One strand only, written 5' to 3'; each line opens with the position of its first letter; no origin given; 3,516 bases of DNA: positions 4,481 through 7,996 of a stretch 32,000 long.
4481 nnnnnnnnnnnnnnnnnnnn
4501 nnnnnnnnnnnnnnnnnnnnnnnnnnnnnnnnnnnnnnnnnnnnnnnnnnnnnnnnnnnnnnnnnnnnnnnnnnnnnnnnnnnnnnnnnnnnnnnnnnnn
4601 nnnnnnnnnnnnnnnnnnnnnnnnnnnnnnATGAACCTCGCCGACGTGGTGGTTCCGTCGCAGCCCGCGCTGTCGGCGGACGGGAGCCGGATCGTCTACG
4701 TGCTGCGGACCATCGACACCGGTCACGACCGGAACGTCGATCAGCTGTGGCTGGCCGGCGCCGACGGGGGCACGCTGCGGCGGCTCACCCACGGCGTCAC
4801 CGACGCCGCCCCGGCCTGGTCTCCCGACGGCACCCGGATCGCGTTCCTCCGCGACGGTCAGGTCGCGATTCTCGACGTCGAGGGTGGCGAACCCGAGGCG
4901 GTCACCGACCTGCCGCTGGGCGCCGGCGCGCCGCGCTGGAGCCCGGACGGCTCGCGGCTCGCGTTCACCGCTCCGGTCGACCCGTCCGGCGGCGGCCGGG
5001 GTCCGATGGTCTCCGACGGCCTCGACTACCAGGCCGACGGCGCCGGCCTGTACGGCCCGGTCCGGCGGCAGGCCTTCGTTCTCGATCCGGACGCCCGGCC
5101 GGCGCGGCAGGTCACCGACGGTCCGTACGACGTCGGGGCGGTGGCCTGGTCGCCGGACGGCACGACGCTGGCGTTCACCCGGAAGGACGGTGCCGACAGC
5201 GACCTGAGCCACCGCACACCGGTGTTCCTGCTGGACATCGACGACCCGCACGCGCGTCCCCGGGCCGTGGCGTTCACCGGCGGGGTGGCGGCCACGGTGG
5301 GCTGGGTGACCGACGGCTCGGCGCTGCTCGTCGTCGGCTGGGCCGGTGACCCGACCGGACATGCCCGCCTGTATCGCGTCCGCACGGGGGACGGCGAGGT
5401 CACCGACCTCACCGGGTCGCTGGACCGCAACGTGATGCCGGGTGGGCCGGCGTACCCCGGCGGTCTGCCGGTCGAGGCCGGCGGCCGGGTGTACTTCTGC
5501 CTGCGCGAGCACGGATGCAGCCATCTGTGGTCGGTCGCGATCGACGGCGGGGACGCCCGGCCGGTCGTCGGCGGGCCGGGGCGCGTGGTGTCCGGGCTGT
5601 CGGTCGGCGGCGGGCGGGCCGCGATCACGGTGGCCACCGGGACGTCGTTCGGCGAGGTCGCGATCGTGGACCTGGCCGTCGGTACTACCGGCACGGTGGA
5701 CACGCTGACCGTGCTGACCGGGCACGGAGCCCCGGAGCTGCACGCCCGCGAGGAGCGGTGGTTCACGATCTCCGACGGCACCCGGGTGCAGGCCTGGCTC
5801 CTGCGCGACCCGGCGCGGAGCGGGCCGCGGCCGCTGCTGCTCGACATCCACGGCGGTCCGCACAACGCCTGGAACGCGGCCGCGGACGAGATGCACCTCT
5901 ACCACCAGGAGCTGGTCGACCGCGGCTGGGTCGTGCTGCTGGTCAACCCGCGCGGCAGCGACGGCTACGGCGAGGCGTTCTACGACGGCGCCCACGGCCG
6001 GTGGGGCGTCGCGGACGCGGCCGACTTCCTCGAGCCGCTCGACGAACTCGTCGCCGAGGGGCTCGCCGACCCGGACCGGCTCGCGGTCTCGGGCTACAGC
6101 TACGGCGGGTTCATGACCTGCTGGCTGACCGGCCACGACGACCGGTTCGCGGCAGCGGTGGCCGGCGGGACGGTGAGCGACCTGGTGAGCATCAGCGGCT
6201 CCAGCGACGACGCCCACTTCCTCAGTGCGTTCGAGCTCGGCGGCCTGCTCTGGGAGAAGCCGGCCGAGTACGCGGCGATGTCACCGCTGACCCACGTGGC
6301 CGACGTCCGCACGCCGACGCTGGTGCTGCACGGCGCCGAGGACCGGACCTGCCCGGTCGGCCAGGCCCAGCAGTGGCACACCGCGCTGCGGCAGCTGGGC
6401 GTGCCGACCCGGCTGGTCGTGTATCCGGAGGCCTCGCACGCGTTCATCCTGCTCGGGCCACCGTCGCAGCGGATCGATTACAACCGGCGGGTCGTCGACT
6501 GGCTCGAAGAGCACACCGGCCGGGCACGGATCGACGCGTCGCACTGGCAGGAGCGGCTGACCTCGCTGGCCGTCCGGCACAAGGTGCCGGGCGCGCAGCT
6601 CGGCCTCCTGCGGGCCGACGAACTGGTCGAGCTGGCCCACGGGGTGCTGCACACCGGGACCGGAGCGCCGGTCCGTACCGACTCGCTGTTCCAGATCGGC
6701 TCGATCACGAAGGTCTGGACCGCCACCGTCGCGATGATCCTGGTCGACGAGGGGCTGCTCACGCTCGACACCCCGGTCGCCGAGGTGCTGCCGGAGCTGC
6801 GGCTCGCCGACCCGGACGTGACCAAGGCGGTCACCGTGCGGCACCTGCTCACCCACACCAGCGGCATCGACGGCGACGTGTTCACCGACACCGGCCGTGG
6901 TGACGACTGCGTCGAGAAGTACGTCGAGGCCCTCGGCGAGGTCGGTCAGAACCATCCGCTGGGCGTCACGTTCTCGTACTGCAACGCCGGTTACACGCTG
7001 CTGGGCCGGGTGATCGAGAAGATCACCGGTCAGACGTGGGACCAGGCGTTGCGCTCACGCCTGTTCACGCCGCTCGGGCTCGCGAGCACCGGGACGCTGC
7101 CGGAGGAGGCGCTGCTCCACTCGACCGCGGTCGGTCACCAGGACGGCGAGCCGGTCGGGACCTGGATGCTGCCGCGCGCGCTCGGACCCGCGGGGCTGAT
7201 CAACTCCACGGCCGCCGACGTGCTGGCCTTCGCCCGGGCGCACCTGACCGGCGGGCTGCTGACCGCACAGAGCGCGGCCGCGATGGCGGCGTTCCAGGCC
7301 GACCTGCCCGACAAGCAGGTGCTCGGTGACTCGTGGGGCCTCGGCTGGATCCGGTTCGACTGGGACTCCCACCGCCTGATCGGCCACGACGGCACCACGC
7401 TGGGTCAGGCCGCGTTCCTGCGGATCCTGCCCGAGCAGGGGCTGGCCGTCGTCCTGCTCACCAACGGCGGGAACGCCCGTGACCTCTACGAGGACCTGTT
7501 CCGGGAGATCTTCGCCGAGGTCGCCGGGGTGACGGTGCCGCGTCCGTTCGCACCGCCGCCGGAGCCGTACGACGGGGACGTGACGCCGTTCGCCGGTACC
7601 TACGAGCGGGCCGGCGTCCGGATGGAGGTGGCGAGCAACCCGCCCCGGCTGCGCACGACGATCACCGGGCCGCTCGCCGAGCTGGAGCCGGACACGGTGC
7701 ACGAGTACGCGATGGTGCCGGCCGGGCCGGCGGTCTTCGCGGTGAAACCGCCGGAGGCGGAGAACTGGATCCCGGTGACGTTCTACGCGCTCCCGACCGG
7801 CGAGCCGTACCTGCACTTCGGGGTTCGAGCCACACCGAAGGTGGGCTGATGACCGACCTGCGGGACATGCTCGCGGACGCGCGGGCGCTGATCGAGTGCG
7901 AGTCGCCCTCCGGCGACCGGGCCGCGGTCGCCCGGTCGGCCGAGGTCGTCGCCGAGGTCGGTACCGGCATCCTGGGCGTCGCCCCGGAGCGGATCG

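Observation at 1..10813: Eight (possibly nine) translationally coupled genes link a peptide ABC importer to an S9-S12 peptidase, an M20 hydrolase, a GNAT and an N-succinylamino-acid racemase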

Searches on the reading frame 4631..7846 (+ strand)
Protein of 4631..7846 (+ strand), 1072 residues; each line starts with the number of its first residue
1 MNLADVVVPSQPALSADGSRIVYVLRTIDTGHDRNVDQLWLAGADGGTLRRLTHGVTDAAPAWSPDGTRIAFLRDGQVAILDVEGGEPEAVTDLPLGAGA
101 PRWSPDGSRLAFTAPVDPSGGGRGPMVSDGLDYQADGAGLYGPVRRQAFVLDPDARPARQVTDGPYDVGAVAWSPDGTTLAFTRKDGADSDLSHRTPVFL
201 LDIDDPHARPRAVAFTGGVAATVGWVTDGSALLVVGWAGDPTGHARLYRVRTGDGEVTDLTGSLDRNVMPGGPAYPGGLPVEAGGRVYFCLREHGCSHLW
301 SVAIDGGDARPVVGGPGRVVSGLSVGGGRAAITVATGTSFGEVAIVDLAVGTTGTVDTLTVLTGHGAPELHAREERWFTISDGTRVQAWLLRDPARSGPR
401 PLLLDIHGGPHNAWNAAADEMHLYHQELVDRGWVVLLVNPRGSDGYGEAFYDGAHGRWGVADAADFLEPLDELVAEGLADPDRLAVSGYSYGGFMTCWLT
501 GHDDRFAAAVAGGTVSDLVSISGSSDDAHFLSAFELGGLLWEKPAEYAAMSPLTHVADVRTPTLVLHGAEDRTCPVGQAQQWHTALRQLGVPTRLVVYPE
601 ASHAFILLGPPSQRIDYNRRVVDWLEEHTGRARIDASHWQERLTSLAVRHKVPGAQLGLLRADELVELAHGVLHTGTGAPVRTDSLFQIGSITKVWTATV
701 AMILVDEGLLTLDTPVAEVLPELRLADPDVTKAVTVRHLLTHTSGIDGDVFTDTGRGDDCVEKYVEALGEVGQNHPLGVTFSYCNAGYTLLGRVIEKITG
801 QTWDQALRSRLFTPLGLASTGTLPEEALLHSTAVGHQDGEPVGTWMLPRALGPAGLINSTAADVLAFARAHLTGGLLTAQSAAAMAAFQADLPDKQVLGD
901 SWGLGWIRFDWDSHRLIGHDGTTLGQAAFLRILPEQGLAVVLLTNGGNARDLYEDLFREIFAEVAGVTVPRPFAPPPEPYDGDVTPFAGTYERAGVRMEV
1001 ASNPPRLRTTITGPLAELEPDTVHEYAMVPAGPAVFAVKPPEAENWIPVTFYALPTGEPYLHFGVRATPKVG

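Call 5: search_protein_families(library=pfam, proteins=[window:4631-7846:+])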
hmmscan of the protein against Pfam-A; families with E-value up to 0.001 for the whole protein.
window:4631-7846:+ (1072 aa): 9 families
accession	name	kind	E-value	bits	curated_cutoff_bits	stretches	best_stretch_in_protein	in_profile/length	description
PF00144.29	Beta-lactamase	-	5.1e-67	226.8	27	1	648-949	10-313/329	Beta-lactamase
PF00326.27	Peptidase_S9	-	2.3e-47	161.7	22.6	1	428-630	10-211/213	Prolyl oligopeptidase family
PF07676.18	PD40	-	8.4e-24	83.4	20.9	3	50-77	2-30/38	WD40-like Beta Propeller Repeat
PF01738.24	DLH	-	5.6e-10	39.6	21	1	475-619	90-207/217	Dienelactone hydrolase family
PF20434.5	BD-FAE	-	7e-10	39.2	26.8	1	395-586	8-215/215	BD-FAE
PF02129.25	Peptidase_S15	-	4.5e-09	36.8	23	1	382-519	1-133/262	X-Pro dipeptidyl-peptidase (S15 family)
PF00561.26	Abhydrolase_1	-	1.4e-06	28.6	25.8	0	401-514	1-102/245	alpha/beta hydrolase fold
PF00930.27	DPPIV_N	-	3.7e-06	26.3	22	0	43-93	29-80/354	Dipeptidyl peptidase IV (DPP IV) N-terminal region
PF12146.15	Hydrolase_4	-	3.8e-06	26.8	27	1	553-605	184-234/239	Serine aminopeptidase, S33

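Call 6: search_protein_families(library=ncbifam, proteins=[window:4631-7846:+])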
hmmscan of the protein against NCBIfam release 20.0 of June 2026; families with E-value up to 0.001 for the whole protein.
window:4631-7846:+ (1072 aa): 57 families (the best 25 are shown)
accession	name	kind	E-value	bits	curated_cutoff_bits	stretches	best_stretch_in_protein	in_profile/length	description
NF053518.1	DipepPtdsDpp5Prph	equivalog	6e-51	173.7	900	2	167-628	196-653/655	dipeptidyl-peptidase Dpp5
NF033523.0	lasso_peptidase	equivalog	1.3e-33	116.6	400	2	468-626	480-634/638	Atxe2 family lasso peptide isopeptidase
NF033085.1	bla_class_C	equivalog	3e-26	92.1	415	1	640-911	9-272/356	class C beta-lactamase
NF007943.0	PRK10662.1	equivalog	2.2e-20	72.6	266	1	650-942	48-352/380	D-alanyl-D-alanine-carboxypeptidase/endopeptidase AmpH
TIGR02800.1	propeller_TolB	equivalog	2.1e-19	69.8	343.15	2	19-114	157-253/418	Tol-Pal system beta propeller repeat protein TolB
NF045671.1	blaPNC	exception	3.4e-18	65.7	750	1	641-885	51-289/401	PNC family class C beta-lactamase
NF033569.1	blaLHK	exception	8.4e-17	61.2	850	1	648-912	50-307/390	LHK family class C beta-lactamase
NF052559.1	MthAcHydAcmB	equivalog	1.5e-16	60.1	550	1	648-875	20-273/391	methyl acetate hydrolase AcmB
NF041663.1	ampC_Sliq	exception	9.3e-16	57.7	860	1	648-821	37-203/378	cephalosporin-hydrolyzing class C beta-lactamase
NF000423.2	blaSRT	exception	1e-15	57.8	860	1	651-873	40-255/378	SRT/SST family class C beta-lactamase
NF038069.1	blaIDC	exception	1.8e-15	56.7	850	1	643-913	46-307/395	IDC family class C beta-lactamase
NF033575.1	blaRHO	exception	2.4e-15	56.3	825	1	645-889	38-275/380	RHO family class C beta-lactamase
NF012172.1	FOX-MOX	exception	4.4e-15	55.5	700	1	645-910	39-295/382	FOX/MOX family class C beta-lactamase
NF041741.1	blaAMZ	exception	6.6e-15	55.3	825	1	668-886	66-278/396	AMZ family class C beta-lactamase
NF033700.1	blaCMA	exception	6.3e-14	51.8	887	1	645-874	32-254/375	CMA family class C beta-lactamase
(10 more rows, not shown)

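Call 55: find_related_loci(query=window:4631-7846:+, collection=metagenome_contigs, flank=8000)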
Query window:4631-7846:+ (1072 aa) in metagenome_contigs; peptide patterns used: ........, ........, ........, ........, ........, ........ (x = any residue, [..] = any of these).
229 stretches matched a pattern; 169 encode a relative of the query (tblastn E <= 1e-3); the best 80 are kept; 80 distinct loci.
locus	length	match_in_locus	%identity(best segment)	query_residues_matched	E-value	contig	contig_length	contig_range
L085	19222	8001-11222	75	2-1071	0e+0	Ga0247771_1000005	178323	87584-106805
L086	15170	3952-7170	67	2-1071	0e+0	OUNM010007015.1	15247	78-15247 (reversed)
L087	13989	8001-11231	65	2-1071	0e+0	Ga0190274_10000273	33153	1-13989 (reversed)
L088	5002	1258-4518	65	2-1071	0e+0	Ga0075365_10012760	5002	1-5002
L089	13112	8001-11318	64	2-1071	0e+0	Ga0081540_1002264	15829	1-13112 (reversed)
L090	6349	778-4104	62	2-1071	0e+0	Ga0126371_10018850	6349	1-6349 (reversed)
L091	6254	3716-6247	76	2-838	0e+0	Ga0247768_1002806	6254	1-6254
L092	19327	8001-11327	62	2-1071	0e+0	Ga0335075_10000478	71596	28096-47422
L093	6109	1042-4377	61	2-1071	0e+0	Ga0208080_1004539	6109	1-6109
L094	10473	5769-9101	62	2-1071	0e+0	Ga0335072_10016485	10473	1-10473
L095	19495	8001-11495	58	2-1071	0e+0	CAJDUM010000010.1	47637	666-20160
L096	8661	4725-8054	61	2-1070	0e+0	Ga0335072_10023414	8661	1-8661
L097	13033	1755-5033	62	2-1071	0e+0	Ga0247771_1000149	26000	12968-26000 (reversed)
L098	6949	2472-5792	60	2-1070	0e+0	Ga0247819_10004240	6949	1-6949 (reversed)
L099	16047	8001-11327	61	2-1071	0e+0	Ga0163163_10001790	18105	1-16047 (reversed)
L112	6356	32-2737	64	191-1072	0e+0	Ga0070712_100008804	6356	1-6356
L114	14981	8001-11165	55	2-1071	0e+0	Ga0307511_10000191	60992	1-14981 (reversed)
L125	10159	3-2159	67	379-1072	0e+0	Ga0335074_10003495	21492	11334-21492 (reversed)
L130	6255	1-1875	66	473-1072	0e+0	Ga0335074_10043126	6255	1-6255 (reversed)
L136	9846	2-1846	61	486-1072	0e+0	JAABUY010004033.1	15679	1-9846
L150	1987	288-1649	53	634-1072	4e-146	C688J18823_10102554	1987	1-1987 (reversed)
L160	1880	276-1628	45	640-1072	3e-105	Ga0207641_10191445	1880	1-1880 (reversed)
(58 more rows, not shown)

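Call 84: search_protein_families(library=pfam, proteins=[L092:5300-5872:+, L092:11855-12979:-, L092:13125-13817:-, L095:3695-4996:+, L095:11682-12830:-, L095:12805-13794:-, L114:5066-6535:+, L114:6535-7605:+, L114:7605-7958:+, L114:11247-13640:-], max_evalue=0.00001)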
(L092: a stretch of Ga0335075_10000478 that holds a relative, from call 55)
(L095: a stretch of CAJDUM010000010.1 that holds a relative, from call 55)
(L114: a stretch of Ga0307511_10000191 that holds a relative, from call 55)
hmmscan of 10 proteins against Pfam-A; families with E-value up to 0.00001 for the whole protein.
L092:5300-5872:+ (191 aa): 2 families
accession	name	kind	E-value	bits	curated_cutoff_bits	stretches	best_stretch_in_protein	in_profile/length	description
PF12802.13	MarR_2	-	6.9e-08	33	27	1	92-143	8-61/61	MarR family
PF01047.28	MarR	-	6.1e-07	29.7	24.6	1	101-143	16-58/59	MarR family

L092:11855-12979:- (375 aa): 0 families

L092:13125-13817:- (231 aa): 3 families
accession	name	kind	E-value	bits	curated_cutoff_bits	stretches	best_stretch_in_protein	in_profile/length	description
PF00702.32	Hydrolase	-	9.9e-17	62.4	26.4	1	6-196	3-191/191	haloacid dehalogenase-like hydrolase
PF13419.12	HAD_2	-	5.7e-12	46.5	23.8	1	96-201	72-177/178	Haloacid dehalogenase-like hydrolase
PF13242.12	Hydrolase_like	-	2.8e-11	43.6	22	1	156-211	2-57/75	HAD-hyrolase-like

L095:3695-4996:+ (434 aa): 1 family
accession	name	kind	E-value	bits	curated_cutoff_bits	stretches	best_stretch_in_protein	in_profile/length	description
PF07995.17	GSDH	-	5.3e-35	121.7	25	1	126-322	1-217/332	Glucose / Sorbosone dehydrogenase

L095:11682-12830:- (383 aa): 2 families
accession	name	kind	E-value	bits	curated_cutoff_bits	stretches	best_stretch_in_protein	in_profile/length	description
PF00107.32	ADH_zinc_N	-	4.3e-12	46.6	31.8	1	188-308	2-122/129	Zinc-binding dehydrogenase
PF08240.17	ADH_N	-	4.7e-07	30.4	23.5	1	83-139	24-94/104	Alcohol dehydrogenase GroES-like domain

L095:12805-13794:- (330 aa): 2 families
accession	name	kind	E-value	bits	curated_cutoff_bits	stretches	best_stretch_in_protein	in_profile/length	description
PF02826.25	2-Hacid_dh_C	-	6.6e-56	188.9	25.1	1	111-281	1-177/178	D-isomer specific 2-hydroxyacid dehydrogenase, NAD binding domain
PF00389.36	2-Hacid_dh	-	4.8e-22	78.5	24.6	1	23-314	15-134/134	D-isomer specific 2-hydroxyacid dehydrogenase, catalytic domain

L114:5066-6535:+ (490 aa): 2 families
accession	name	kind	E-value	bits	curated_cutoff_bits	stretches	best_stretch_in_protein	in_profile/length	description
PF07969.17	Amidohydro_3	-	4.3e-14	53.3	29.7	1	45-470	2-472/472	Amidohydrolase family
PF01979.26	Amidohydro_1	-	3.7e-07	30.1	25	0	385-468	262-344/345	Amidohydrolase family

L114:6535-7605:+ (357 aa): 2 families
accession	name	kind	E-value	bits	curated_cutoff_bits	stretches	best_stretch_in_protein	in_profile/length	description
PF01546.33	Peptidase_M20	-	4.8e-25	89.1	24.6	1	65-351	1-205/206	Peptidase family M20/M25/M40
PF07687.19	M20_dimer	-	1.9e-16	60.4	21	1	164-257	3-99/107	Peptidase dimerisation domain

L114:7605-7958:+ (118 aa): 0 families

L114:11247-13640:- (798 aa): 4 families
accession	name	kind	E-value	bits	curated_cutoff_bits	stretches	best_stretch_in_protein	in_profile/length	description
PF01447.24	Peptidase_M4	-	2.8e-26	93.2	22.4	1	246-374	9-143/145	Thermolysin metallopeptidase, catalytic domain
PF02868.21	Peptidase_M4_C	-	5e-24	85.5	24.4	1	388-546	13-165/165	Thermolysin metallopeptidase, alpha-helical domain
PF05345.18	He_PIG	-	4.3e-19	69.2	24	1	561-642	3-95/96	Putative Ig domain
PF07504.19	FTP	-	5.4e-10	39.4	21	1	103-148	1-46/51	Fungalysin/Thermolysin Propeptide Motif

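Call 85: search_protein_families(library=ncbifam, proteins=[L114:5066-6535:+, L114:7605-7958:+], max_evalue=0.00001)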
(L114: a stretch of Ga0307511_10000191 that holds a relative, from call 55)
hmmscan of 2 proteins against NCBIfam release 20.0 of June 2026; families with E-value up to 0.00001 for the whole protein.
L114:5066-6535:+ (490 aa): 30 families (the best 25 are shown)
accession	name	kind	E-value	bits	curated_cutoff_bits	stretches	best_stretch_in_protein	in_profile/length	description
NF006560.0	PRK09061.1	subfamily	1.5e-194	647.1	340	1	1-488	26-514/517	amidohydrolase family protein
NF006689.0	PRK09237.1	equivalog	5.8e-21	74.5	371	1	2-81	4-89/383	amidohydrolase/deacetylase family metallohydrolase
NF006845.0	PRK09357.2-6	equivalog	6.6e-16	58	728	1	1-65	1-65/428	dihydroorotase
TIGR03178.1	allantoinase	equivalog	4.4e-14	52.1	357.85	1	2-66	1-62/441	allantoinase AllB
NF006056.0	PRK08204.1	subfamily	1.1e-13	50.8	391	1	3-65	5-68/449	hypothetical protein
NF005791.0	PRK07627.1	equivalog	2.5e-13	49.8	442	1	3-66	3-66/425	dihydroorotase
TIGR02033.1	D-hydantoinase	equivalog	3.9e-13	49.1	393.25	1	4-79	2-74/454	dihydropyrimidinase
NF006844.0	PRK09357.2-5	equivalog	1.4e-12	47.3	701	1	4-65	5-65/422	dihydroorotase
NF004839.0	PRK06189.1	equivalog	2.3e-12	46.3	631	1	2-65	4-64/451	allantoinase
NF006839.0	PRK09357.1-4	equivalog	3.5e-11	42.4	576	1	4-65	3-63/422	dihydroorotase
NF006836.0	PRK09357.1-1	equivalog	1.4e-10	40.5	538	1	19-65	15-62/432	dihydroorotase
TIGR03121.1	one_C_dehyd_A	equivalog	1.5e-10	40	392.75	1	3-64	2-62/556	formylmethanofuran dehydrogenase subunit A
NF006838.0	PRK09357.1-3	equivalog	1.6e-10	40.5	644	1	2-62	2-62/423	dihydroorotase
NF009941.0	PRK13404.1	subfamily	4e-10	39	647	1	2-80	5-79/478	dihydropyrimidinase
TIGR00857.1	pyrC_multi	subfamily_domain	9.4e-10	38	279.05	1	21-66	6-50/412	dihydroorotase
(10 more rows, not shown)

L114:7605-7958:+ (118 aa): 2 families
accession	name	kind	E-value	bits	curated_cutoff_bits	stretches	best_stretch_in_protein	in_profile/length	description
TIGR01928.1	menC_lowGC_arch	equivalog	2.2e-14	53.3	200.65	1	10-109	2-101/325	o-succinylbenzoate synthase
TIGR02534.1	mucon_cyclo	subfamily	9.3e-12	44.7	334.95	1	4-110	2-110/368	muconate/chloromuconate family cycloisomerase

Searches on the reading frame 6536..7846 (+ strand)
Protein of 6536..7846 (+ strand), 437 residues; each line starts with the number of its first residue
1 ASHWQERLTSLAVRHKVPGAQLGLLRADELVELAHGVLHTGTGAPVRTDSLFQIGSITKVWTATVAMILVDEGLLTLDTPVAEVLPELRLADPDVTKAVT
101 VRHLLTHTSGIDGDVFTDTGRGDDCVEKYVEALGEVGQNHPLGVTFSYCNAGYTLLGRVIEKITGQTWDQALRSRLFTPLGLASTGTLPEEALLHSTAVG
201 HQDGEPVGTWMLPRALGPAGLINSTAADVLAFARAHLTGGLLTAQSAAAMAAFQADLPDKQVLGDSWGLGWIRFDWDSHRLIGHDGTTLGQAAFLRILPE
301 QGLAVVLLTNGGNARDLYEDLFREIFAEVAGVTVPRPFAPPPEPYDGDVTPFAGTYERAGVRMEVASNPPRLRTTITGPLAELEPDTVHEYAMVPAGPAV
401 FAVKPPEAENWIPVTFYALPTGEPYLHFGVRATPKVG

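Call 28: search_solved_structures(query=window:6536-7846:+, max_evalue=1e-10)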
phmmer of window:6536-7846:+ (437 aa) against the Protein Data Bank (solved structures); distinct sequences matched with E-value up to 1e-10: 107 (the best 60 are shown).
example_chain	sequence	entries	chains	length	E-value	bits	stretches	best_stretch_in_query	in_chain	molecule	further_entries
7spn_A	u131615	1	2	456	8.1e-55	189.5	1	6-357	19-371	IS11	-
6ksu_A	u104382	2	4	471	1.3e-38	136.2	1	11-358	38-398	Alpha/beta hydrolase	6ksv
8fek_A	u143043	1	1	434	1.4e-30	109.7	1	15-188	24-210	PBP cyclase Ulm16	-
2qmi_A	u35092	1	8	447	9.6e-25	90.4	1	13-313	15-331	Pbp related beta-lactamase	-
1cef_A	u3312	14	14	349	3.5e-24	88.6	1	12-323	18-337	D-ALANYL-D-ALANINE CARBOXYPEPTIDASE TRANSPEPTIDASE | D-ALANYL-D-ALANINE CARBOXYPEPTIDASE | D-alanyl-D-alanine carboxypeptidase precursor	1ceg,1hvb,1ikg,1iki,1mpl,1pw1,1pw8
1sde_A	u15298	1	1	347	3.8e-24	88.4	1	12-322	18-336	D-alanyl-D-alanine carboxypeptidase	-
3o3v_A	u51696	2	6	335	1e-23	87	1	16-312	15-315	beta-lactamase | ClbP peptidase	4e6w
4e6x_A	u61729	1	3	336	1e-23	87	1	16-312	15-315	ClbP peptidase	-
4y7p_A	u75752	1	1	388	1.3e-23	86.7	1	32-294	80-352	Alkaline D-peptidase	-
7mdc_A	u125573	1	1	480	2.3e-23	85.8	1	16-312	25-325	Beta-lactamase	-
7ul6_A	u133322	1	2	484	2.4e-23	85.8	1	16-312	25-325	Beta-lactamase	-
7mde_A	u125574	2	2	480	6.1e-23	84.5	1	16-312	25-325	Beta-lactamase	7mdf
9sn1_A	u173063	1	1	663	9.6e-21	77.2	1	40-315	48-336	Beta-lactamase family protein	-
3wwx_A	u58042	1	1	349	1.2e-20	76.9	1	40-305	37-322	S12 family peptidase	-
9s7k_A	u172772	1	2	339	3.1e-20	75.6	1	31-294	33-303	D-alanyl-D-alanine carboxypeptidase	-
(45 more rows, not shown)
